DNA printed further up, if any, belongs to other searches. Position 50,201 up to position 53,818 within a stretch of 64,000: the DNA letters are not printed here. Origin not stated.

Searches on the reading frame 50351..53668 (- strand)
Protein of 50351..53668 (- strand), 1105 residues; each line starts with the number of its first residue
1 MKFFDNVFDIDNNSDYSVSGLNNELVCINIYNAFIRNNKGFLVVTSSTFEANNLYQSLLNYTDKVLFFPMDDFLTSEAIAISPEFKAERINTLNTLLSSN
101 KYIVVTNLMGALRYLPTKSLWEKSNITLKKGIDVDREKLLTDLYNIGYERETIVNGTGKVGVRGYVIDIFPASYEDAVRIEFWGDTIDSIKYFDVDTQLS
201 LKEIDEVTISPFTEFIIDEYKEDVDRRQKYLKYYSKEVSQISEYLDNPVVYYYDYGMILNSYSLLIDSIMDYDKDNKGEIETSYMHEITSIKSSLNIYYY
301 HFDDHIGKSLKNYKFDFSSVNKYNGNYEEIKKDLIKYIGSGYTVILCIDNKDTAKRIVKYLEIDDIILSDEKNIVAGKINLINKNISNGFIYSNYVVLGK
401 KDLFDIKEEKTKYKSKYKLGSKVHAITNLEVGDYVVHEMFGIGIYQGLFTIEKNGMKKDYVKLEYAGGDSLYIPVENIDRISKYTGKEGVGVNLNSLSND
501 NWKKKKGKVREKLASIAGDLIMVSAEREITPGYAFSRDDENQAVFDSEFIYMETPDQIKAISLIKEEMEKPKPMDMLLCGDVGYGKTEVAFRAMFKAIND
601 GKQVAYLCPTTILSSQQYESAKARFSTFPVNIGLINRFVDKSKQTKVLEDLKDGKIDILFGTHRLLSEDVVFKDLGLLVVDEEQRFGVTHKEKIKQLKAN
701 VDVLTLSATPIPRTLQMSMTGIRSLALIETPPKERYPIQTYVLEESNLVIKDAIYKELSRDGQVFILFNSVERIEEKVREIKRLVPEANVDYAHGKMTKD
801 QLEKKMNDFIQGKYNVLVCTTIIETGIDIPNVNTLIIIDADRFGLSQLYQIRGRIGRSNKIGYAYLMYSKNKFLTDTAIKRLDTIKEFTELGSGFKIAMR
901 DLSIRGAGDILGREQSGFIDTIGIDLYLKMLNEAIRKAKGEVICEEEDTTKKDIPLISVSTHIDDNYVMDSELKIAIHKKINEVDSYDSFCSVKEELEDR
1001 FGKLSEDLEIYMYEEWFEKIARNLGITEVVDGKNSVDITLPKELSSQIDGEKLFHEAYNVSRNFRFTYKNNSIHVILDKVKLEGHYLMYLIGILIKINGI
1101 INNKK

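Call 64: search_protein_families(library=pfam, proteins=[window:50351-53668:-], max_evalue=0.00001)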
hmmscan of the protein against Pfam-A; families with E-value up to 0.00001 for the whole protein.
window:50351-53668:- (1105 aa): 6 families
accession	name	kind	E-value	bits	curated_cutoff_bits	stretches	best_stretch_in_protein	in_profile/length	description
PF00270.35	DEAD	-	5.6e-29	101.4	26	1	554-716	1-165/167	DEAD/DEAH box helicase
PF00271.37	Helicase_C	-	7.4e-27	94.2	23.5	1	753-858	5-109/110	Helicase conserved C-terminal domain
PF17757.6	UvrB_inter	-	1.5e-26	92.7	22.9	1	126-215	1-91/91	UvrB interaction domain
PF02559.22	CarD_TRCF_RID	-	4.8e-21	75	23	1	429-484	1-56/57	CarD-like/TRCF RID domain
PF03461.20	TRCF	-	2.8e-13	50.4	25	1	958-1048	2-92/95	TRCF domain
PF04851.21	ResIII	-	1.5e-09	38.4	22.5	1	555-710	6-162/164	Type III restriction enzyme, res subunit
